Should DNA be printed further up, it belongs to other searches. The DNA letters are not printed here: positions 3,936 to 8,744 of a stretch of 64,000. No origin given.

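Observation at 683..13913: Eight-gene, 13-kb hdr-type operon with five HdrA modules, MvhD, an FrhB-like flavoprotein and a NAD(P)H module, but no hydrogenase or formate dehydrogenase partner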

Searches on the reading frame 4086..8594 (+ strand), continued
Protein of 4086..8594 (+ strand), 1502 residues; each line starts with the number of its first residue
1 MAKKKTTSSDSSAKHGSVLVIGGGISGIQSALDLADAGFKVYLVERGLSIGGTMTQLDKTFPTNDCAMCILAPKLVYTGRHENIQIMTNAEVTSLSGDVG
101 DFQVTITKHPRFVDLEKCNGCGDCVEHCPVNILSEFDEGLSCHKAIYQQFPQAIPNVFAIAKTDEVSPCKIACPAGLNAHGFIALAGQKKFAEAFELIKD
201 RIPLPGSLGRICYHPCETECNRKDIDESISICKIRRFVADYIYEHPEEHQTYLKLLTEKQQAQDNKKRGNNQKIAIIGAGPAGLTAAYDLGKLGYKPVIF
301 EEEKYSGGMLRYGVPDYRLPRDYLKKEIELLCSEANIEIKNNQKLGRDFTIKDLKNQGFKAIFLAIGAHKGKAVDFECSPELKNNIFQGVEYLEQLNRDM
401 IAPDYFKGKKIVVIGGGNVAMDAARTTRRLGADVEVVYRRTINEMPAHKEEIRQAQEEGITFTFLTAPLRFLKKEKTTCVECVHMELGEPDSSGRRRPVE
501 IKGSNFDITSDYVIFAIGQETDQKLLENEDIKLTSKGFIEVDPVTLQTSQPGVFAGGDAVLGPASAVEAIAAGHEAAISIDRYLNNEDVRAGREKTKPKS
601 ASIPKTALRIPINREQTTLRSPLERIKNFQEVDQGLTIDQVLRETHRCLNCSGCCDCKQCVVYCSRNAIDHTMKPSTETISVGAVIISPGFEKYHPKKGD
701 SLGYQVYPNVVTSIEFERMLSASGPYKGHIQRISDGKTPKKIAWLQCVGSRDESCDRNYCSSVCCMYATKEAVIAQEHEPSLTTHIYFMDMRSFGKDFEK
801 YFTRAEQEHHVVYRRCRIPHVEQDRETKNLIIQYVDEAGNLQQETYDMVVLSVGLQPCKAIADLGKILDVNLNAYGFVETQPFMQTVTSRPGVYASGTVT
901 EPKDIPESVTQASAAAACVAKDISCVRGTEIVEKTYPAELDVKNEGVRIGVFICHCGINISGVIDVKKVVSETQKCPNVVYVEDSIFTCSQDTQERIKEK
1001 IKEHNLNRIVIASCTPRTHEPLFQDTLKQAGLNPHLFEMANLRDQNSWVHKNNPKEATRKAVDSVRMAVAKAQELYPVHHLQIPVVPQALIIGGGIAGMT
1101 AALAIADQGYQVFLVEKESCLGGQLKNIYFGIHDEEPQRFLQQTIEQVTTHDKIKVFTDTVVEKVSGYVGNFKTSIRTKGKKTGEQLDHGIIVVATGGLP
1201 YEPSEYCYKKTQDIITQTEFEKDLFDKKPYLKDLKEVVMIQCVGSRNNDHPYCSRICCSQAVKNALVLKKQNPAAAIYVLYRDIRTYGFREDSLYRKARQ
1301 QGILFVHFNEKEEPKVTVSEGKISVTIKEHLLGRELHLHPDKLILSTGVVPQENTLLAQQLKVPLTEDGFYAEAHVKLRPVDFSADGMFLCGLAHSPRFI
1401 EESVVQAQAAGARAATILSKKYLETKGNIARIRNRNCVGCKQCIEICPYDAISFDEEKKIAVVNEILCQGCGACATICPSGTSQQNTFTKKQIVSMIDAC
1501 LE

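Call 61: search_protein_families(library=pfam, proteins=[L004:4904-6844:-, L004:2843-4402:-, L017:1518-3713:-, L017:3-1469:-, L009:3-1613:-, L006:960-2624:+, L006:3363-4484:-, L006:21892-22590:+, L006:24362-25525:+, L017:19751-21088:-], max_evalue=0.00001)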
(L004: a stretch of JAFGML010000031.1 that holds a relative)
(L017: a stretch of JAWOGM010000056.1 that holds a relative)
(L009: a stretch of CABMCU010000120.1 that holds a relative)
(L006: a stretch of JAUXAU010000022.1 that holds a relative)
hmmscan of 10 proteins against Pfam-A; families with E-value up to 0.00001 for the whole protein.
L004:4904-6844:- (646 aa): 3 families
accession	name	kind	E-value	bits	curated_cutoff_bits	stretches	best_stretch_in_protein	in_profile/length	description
PF17179.9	Fer4_22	-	7.5e-30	104.1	27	1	239-333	1-94/95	4Fe-4S dicluster domain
PF10418.14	DHODB_Fe-S_bind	-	6.9e-11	42.1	23.9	1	606-638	1-40/41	Iron-sulfur cluster binding domain of dihydroorotate dehydrogenase B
PF00175.26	NAD_binding_1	-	7.1e-10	39.9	22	1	480-587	3-107/109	Oxidoreductase NAD-binding domain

L004:2843-4402:- (519 aa): 1 family
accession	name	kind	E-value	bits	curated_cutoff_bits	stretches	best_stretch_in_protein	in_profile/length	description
PF00374.24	NiFeSe_Hases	-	1.5e-28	100.5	25.8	2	127-208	1-82/508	Nickel-dependent hydrogenase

L017:1518-3713:- (731 aa): 2 families
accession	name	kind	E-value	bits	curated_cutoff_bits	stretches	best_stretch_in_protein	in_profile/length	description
PF01364.23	Peptidase_C25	-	3.4e-36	125.7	23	1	258-602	2-349/374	Peptidase family C25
PF08126.16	Propeptide_C25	-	7.2e-07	29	22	1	85-239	57-199/205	Propeptide_C25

L017:3-1469:- (489 aa): 4 families
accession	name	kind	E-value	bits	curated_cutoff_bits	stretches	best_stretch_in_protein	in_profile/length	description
PF04389.22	Peptidase_M28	-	1.1e-40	139.8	21.3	1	148-342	1-191/193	Peptidase family M28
PF18911.6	PKD_4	-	2.9e-07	30.9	27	1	378-440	23-77/85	PKD domain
PF05450.20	Nicastrin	-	3.6e-07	30.4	25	0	176-239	19-86/218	Nicastrin large lobe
PF00801.26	PKD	-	1.7e-06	28.4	23.5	1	376-441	18-75/80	PKD domain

L009:3-1613:- (537 aa): 3 families
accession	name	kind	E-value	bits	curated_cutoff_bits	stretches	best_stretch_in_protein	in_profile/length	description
PF17179.9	Fer4_22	-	6.1e-31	107.6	27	1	241-334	2-94/95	4Fe-4S dicluster domain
PF12838.12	Fer4_7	-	1.4e-06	29.1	27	0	232-253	29-50/52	4Fe-4S dicluster domain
PF00175.26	NAD_binding_1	-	4.1e-06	27.8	22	0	481-533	3-53/109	Oxidoreductase NAD-binding domain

L006:960-2624:+ (554 aa): 1 family
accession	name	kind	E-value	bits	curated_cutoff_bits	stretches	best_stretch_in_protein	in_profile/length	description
PF01642.28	MM_CoA_mutase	-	4.9e-237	787.9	22.1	1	33-546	2-512/512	Methylmalonyl-CoA mutase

L006:3363-4484:- (373 aa): 3 families
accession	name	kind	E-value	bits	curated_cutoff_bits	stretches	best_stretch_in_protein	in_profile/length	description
PF22691.2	Thiolase_C_1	-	6e-46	156.2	28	1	228-371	1-143/144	Thiolase C-terminal domain-like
PF00108.29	Thiolase_N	-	5.9e-23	82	26.4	1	20-218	25-259/260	Thiolase, N-terminal domain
PF02803.24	Thiolase_C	-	3.8e-09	36.7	27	1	249-349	25-107/123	Thiolase, C-terminal domain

L006:21892-22590:+ (232 aa): 4 families
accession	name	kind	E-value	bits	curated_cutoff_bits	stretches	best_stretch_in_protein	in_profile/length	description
PF13187.11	Fer4_9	-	9.7e-09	35.6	27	1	112-164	1-50/52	4Fe-4S dicluster domain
PF13237.11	Fer4_10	-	1.7e-08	34.7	25.5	1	109-162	5-53/53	4Fe-4S dicluster domain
PF13183.11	Fer4_8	-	4.3e-08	34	27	0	144-165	47-68/68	4Fe-4S dicluster domain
PF12838.12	Fer4_7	-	3.7e-07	30.9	27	1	112-164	1-51/52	4Fe-4S dicluster domain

L006:24362-25525:+ (387 aa): 2 families
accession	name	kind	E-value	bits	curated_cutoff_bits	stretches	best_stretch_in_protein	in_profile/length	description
PF01855.24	POR_N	-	1.7e-70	237.8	27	1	24-257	1-228/231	Pyruvate flavodoxin/ferredoxin oxidoreductase, thiamine diP-bdg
PF17147.9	PFOR_II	-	5.7e-16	59.2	27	1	284-376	2-100/102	Pyruvate:ferredoxin oxidoreductase core domain II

L017:19751-21088:- (445 aa): 1 family
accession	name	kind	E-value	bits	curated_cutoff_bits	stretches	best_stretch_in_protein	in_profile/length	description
PF01640.23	Peptidase_C10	-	2.3e-34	119.8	26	1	70-272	1-194/194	Peptidase C10 family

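Call 64: search_protein_families(library=pfam, proteins=[L029:5693-6235:+, L029:6232-8211:+, L029:8717-9895:+, L029:9947-11314:+, L029:11218-13371:+, L029:13368-14489:+, L029:15297-17279:-, L029:17276-19018:-, L029:19015-21111:-, L029:21327-22463:+], max_evalue=0.00001)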
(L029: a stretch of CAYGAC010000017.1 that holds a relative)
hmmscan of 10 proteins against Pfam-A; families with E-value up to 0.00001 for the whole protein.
L029:5693-6235:+ (180 aa): 10 families
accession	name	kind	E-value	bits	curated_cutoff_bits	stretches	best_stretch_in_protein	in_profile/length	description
PF13247.11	Fer4_11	-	2.4e-13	50.6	26.2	1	59-140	7-95/100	4Fe-4S dicluster domain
PF00037.32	Fer4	-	1.8e-12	47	21.1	1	89-110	2-23/24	4Fe-4S binding domain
PF12838.12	Fer4_7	-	2.1e-11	44.5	27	0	62-109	2-52/52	4Fe-4S dicluster domain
PF12837.12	Fer4_6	-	5.8e-11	42.2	25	1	91-110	5-24/24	4Fe-4S binding domain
PF12797.12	Fer4_2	-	2e-09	37.3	24.5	0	88-107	3-22/22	4Fe-4S binding domain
PF13237.11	Fer4_10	-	2e-08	34.4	25.5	0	59-106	6-53/53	4Fe-4S dicluster domain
PF14697.11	Fer4_21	-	9.2e-08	32.5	35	1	91-137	4-53/59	4Fe-4S dicluster domain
PF13187.11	Fer4_9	-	1e-07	32.3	27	0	62-110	2-52/52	4Fe-4S dicluster domain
PF13484.11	Fer4_16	-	6.2e-07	30.5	30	0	95-113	2-20/66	4Fe-4S double cluster binding domain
PF25160.1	LdpA_Fe-S-bd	-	5.2e-06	26.6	27.6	1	65-112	5-45/49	LdpA Fe-S cluster-binding domain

L029:6232-8211:+ (659 aa): 2 families
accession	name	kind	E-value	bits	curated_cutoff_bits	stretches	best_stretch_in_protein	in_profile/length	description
PF01314.23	AFOR_C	-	2.9e-111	372.8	27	1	241-644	18-384/385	Aldehyde ferredoxin oxidoreductase, domains 2 & 3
PF02730.20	AFOR_N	-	3.3e-69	233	29.8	1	10-209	1-198/199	Aldehyde ferredoxin oxidoreductase, N-terminal domain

L029:8717-9895:+ (392 aa): 1 family
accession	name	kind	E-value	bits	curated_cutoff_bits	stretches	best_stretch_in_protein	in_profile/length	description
PF02515.22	CoA_transf_3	-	6.5e-80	269.4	23.3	1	10-372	1-366/366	CoA-transferase family III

L029:9947-11314:+ (455 aa): 7 families
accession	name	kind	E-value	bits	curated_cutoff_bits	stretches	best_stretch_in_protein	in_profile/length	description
PF07992.20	Pyr_redox_2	-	2.7e-16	60.3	26.1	2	4-66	2-53/291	Pyridine nucleotide-disulphide oxidoreductase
PF00037.32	Fer4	-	3.4e-07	30.2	21.1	1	100-118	3-21/24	4Fe-4S binding domain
PF01134.28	GIDA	-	7.9e-07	28.9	22.1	0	5-32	2-29/391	Glucose inhibited division protein A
PF12831.13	FAD_oxidored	-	1.8e-06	27.9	27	1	5-42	2-39/416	FAD dependent oxidoreductase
PF12837.12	Fer4_6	-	5.5e-06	26.5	25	1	100-119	4-23/24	4Fe-4S binding domain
PF00070.33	Pyr_redox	-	6.2e-06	27.1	22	0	4-38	1-35/82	Pyridine nucleotide-disulphide oxidoreductase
PF12797.12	Fer4_2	-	6.8e-06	26.2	24.5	1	98-117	3-22/22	4Fe-4S binding domain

L029:11218-13371:+ (717 aa): 12 families
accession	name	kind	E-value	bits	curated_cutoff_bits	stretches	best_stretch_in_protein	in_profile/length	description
PF02662.21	FlpD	-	3.6e-40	137.2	22.3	1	595-714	1-120/123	Methyl-viologen-reducing hydrogenase, delta subunit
PF07992.20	Pyr_redox_2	-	6.9e-13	49.1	26.1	1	175-436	2-239/291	Pyridine nucleotide-disulphide oxidoreductase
PF00037.32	Fer4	-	5.2e-10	39.2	21.1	0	551-569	5-23/24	4Fe-4S binding domain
PF12837.12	Fer4_6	-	2.7e-09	37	25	0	515-538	1-24/24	4Fe-4S binding domain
PF13738.12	Pyr_redox_3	-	2.2e-08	34.2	30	1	173-285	164-268/305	Pyridine nucleotide-disulphide oxidoreductase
PF13450.12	NAD_binding_8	-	1.6e-07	31.9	21.9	1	178-210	1-33/68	NAD(P)-binding Rossmann-like domain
PF03486.20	HI0933_like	-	2.2e-07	31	50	0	176-209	3-36/244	HI0933-like protein Rossmann domain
PF14697.11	Fer4_21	-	2.3e-07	31.2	35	1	516-570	1-58/59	4Fe-4S dicluster domain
PF12838.12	Fer4_7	-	2.8e-07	31.3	27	1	523-568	2-52/52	4Fe-4S dicluster domain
PF13187.11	Fer4_9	-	3.8e-07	30.5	27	1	523-569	2-52/52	4Fe-4S dicluster domain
PF12831.13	FAD_oxidored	-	6.8e-07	29.4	27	1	176-212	2-38/416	FAD dependent oxidoreductase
PF00890.30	FAD_binding_2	-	9.1e-07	28.8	20.4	1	177-210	3-36/414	FAD binding domain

L029:13368-14489:+ (373 aa): 5 families
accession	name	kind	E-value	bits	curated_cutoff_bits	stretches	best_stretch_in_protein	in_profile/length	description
PF02754.22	CCG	-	4.6e-25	88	20.6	2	260-348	2-85/85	Cysteine-rich domain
PF13183.11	Fer4_8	-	1.9e-08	35.2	27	1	13-73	3-67/68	4Fe-4S dicluster domain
PF13187.11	Fer4_9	-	4.6e-07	30.2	27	1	14-73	1-50/52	4Fe-4S dicluster domain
PF13237.11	Fer4_10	-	9.5e-07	29.1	25.5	1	13-70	7-52/53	4Fe-4S dicluster domain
PF13534.11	Fer4_17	-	4e-06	27.7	22.2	1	14-74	1-60/61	4Fe-4S dicluster domain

L029:15297-17279:- (660 aa): 9 families
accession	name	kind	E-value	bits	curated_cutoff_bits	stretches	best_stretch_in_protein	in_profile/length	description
PF00724.26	Oxidored_FMN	-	9.6e-58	196.5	27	1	21-354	2-341/342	NADH:flavin oxidoreductase / NADH oxidase family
PF07992.20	Pyr_redox_2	-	7.2e-19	68.7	26.1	1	402-633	3-250/291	Pyridine nucleotide-disulphide oxidoreductase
PF00070.33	Pyr_redox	-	4.5e-15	56.4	22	1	525-594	1-70/82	Pyridine nucleotide-disulphide oxidoreductase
PF13738.12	Pyr_redox_3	-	1.4e-13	51.2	30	1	488-613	128-263/305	Pyridine nucleotide-disulphide oxidoreductase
PF13450.12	NAD_binding_8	-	4.1e-11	43.4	21.9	1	404-441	1-38/68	NAD(P)-binding Rossmann-like domain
PF12831.13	FAD_oxidored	-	5.8e-11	42.8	27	1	402-445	2-45/416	FAD dependent oxidoreductase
PF01266.30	DAO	-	7e-11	42.7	27.9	0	402-436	2-37/353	FAD dependent oxidoreductase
PF03486.20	HI0933_like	-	2.1e-09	37.6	50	1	402-439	3-40/244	HI0933-like protein Rossmann domain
PF00890.30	FAD_binding_2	-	3.3e-07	30.3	20.4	0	402-441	2-41/414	FAD binding domain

L029:17276-19018:- (580 aa): 1 family
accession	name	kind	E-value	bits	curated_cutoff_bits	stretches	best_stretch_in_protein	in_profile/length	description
PF02538.19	Hydantoinase_B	-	3.6e-142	474.9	26.8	1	7-530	1-519/519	Hydantoinase B/oxoprolinase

L029:19015-21111:- (698 aa): 3 families
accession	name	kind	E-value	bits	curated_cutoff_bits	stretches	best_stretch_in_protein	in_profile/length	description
PF01968.24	Hydantoinase_A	-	2.6e-93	312.9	22.9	1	203-490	1-290/291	Hydantoinase/oxoprolinase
PF05378.19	Hydant_A_N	-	4.1e-50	170.4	25.2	1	2-182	1-175/176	Hydantoinase/oxoprolinase N-terminal region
PF19278.4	Hydant_A_C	-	3e-18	66.3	21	1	504-678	11-185/193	Hydantoinase/oxoprolinase C-terminal domain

L029:21327-22463:+ (378 aa): 4 families
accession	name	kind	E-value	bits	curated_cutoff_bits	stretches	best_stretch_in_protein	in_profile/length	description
PF00441.29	Acyl-CoA_dh_1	-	1.9e-45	155.1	22.4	1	229-377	1-149/150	Acyl-CoA dehydrogenase, C-terminal domain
PF02771.21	Acyl-CoA_dh_N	-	7.1e-31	107.3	22.9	1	6-118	1-113/113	Acyl-CoA dehydrogenase, N-terminal domain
PF02770.24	Acyl-CoA_dh_M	-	2.4e-29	101.8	33.3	1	122-217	1-97/97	Acyl-CoA dehydrogenase, middle domain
PF08028.16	Acyl-CoA_dh_2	-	9.4e-24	84.7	22.7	1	245-357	2-124/134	Acyl-CoA dehydrogenase, C-terminal domain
